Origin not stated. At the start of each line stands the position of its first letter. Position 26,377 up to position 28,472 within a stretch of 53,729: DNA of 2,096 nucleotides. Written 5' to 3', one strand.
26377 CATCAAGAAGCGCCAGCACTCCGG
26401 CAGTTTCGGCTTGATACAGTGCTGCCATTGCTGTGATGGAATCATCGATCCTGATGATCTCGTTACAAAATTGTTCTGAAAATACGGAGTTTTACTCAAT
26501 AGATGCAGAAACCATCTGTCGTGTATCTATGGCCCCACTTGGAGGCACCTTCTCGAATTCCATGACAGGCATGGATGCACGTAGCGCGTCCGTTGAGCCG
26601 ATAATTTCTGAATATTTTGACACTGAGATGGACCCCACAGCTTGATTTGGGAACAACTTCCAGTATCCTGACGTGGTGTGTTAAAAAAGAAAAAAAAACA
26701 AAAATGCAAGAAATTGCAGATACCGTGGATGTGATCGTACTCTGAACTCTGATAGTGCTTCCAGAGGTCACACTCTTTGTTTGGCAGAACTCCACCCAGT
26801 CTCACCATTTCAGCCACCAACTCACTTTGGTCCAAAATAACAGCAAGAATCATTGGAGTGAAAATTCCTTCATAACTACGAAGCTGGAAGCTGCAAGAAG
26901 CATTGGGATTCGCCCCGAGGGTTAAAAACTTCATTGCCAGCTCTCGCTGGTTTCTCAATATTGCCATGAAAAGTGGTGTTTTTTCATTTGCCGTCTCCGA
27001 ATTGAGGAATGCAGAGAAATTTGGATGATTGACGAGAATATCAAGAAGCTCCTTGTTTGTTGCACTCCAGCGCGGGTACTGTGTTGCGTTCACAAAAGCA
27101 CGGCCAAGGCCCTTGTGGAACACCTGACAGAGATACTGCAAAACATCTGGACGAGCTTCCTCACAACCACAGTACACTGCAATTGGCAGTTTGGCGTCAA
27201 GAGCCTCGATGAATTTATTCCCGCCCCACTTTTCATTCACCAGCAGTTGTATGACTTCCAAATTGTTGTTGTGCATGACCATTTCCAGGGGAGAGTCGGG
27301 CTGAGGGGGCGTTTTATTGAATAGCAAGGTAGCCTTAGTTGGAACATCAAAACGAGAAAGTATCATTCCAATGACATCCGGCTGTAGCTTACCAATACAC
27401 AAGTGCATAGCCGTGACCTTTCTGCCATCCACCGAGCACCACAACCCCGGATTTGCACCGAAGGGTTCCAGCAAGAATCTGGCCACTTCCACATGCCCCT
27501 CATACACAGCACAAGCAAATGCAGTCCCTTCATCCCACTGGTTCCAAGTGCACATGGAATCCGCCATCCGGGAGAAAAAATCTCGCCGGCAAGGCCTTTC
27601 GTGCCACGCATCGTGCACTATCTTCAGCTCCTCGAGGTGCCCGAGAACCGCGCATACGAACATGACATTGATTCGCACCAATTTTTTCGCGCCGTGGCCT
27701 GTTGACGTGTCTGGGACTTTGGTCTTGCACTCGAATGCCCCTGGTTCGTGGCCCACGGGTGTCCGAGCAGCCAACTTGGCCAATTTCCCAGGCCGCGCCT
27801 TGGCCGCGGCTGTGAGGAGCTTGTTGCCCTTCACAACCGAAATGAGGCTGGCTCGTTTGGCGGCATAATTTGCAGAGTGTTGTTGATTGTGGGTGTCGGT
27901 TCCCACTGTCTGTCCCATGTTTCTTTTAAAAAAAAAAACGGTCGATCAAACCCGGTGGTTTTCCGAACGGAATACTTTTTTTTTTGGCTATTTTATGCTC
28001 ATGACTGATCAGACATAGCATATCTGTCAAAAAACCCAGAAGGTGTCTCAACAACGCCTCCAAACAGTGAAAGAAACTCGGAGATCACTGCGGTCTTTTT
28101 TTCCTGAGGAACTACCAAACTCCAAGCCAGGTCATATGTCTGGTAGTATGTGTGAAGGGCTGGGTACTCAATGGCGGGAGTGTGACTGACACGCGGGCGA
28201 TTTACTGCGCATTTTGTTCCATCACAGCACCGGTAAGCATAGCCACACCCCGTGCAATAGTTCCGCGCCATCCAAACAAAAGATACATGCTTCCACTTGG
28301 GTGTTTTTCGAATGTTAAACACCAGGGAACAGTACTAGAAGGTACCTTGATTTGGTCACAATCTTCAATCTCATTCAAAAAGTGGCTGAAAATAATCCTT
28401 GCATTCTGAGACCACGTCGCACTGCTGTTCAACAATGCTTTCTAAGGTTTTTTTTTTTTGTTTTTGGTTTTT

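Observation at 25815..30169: Tandemly duplicated (plus one distant inverted copy) family: Gly2 myristoylation motif + ankyrin repeats + novel C-terminal Cys-rich module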

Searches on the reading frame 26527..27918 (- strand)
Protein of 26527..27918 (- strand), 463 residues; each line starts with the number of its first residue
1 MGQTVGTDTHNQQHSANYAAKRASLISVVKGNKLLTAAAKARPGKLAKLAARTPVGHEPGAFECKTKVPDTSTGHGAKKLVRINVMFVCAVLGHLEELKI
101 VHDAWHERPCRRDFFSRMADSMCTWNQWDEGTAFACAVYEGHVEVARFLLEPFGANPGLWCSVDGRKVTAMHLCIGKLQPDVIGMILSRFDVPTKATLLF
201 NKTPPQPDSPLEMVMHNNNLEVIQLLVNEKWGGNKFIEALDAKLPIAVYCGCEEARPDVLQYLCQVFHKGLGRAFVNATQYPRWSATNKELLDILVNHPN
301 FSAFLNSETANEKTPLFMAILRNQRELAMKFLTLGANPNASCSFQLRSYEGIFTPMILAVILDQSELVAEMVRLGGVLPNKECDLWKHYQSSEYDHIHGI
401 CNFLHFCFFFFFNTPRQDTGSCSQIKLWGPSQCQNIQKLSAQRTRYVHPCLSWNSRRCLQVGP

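Call 14: find_encoding_contigs(protein=window:26527-27918:-, flank=10000, max_places=6)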
Protein window:26527-27918:- (463 aa): no gene with exactly this product is on record in the collection.

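Call 16: find_homologous_proteins(query=window:26722-27918:-, max_evalue=0.001)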
Query seq(399 aa) (399 aa): 5 proteins with E <= 0.001 among 3799 candidates.
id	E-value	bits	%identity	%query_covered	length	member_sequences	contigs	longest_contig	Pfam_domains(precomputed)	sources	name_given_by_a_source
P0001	2.4e-276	934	100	100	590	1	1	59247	PF13606.13,PF12796.14,PF00023.37,PF13637.13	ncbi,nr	ncbi:hypothetical protein Pelo_3756 [Pelomyxa schiedti]|nr:hypothetical protein Pelo_3756 [Pelomyxa 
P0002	5.4e-207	705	80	100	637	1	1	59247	PF13606.13,PF13857.13,PF12796.14,PF00023.37,PF13637.13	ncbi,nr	ncbi:hypothetical protein Pelo_3757 [Pelomyxa schiedti]|nr:hypothetical protein Pelo_3757 [Pelomyxa 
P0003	3.9e-176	604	66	99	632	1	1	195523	PF13606.13,PF13857.13,PF12796.14,PF00023.37,PF13637.13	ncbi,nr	ncbi:hypothetical protein Pelo_3800 [Pelomyxa schiedti]|nr:hypothetical protein Pelo_3800 [Pelomyxa 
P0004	8.9e-72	260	39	100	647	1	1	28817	PF13606.13,PF12796.14,PF00023.37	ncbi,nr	ncbi:hypothetical protein Pelo_15450 [Pelomyxa schiedti]|nr:hypothetical protein Pelo_15450 [Pelomyx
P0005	2.0e-67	246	47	65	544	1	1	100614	PF13606.13,PF12796.14,PF00023.37,PF13637.13,PF12937.13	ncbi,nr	ncbi:hypothetical protein Pelo_11857 [Pelomyxa schiedti]|nr:hypothetical protein Pelo_11857 [Pelomyx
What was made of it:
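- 25815..27918 (-): Gene A (NCBI Pelo_3756), six exons, 614 aa by my model: 27918-26724, 26667-26496, 26450-26337, 26279-26246, 26197-26099, 26045-25815 (stop included). 100% match of exon 1 to P0001 (call 16).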

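Call 55: find_encoding_contigs(protein=P0004, flank=3000, max_places=2)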
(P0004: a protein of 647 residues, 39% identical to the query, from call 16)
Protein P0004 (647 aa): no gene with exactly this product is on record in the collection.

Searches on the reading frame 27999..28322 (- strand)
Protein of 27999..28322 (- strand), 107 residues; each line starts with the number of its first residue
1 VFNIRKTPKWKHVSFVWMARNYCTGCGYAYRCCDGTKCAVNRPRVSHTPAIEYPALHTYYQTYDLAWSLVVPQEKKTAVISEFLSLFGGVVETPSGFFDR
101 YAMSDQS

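Call 15: find_encoding_contigs(protein=window:27999-28322:-, flank=5000, max_places=6)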
Protein window:27999-28322:- (107 aa): no gene with exactly this product is on record in the collection.

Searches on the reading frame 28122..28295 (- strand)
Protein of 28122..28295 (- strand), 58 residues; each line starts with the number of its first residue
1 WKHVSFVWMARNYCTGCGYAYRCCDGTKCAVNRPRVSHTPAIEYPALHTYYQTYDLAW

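Call 43: search_solved_structures(query=A4, max_evalue=10, show_alignments=3)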
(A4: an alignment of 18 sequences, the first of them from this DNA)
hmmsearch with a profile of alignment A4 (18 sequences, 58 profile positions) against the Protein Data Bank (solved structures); distinct sequences matched with E-value up to 10: 4.
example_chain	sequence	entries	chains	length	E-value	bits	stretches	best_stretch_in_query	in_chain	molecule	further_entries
6v0a_A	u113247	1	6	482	3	11.6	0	7-32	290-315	Nitrite reductase (cytochrome; ammonia-forming)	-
4gzn_C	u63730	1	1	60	4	11.3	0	13-28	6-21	Zinc finger protein 57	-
2yt9_A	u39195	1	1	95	5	10.9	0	13-25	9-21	zinc finger-containing protein 1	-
4m9v_C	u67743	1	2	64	7.1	10.5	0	13-27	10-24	Zinc finger protein 57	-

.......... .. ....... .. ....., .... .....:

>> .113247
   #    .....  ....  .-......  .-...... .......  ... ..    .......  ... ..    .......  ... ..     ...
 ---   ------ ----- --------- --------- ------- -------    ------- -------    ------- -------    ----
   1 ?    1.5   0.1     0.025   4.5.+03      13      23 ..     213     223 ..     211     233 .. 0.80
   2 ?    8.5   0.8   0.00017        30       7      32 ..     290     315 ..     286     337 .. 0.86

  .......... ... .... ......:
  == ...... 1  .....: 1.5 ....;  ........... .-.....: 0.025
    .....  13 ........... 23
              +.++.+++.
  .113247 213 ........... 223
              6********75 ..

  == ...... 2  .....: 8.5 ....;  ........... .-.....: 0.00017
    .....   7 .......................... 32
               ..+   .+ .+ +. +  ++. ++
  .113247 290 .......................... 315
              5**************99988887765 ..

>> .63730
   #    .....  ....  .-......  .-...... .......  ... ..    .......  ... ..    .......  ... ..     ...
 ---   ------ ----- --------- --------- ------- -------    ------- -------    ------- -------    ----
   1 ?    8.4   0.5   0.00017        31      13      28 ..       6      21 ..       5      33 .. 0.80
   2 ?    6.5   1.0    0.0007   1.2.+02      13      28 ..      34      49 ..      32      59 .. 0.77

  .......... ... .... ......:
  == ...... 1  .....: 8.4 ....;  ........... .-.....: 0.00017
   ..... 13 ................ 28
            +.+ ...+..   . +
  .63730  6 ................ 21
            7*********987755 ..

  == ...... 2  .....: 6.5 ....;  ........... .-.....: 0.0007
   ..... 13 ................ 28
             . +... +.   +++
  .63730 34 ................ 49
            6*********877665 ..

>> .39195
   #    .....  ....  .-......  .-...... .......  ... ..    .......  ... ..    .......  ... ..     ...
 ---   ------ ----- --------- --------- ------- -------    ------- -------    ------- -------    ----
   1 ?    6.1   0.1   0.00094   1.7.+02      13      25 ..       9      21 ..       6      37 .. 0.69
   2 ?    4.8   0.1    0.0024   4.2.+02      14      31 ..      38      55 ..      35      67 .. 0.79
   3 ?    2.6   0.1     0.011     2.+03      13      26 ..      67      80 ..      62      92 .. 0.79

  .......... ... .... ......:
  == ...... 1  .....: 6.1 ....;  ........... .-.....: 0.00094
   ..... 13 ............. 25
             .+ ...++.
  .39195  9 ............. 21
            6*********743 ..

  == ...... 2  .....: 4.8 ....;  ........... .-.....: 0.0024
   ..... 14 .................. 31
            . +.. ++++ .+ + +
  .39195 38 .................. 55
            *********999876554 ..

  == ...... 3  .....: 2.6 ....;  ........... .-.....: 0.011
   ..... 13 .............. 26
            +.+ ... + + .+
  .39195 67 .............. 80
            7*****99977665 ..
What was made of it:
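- Tried and rejected: The family profile did not reproduce it (call 43), and the CHORD relationship superseded it.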
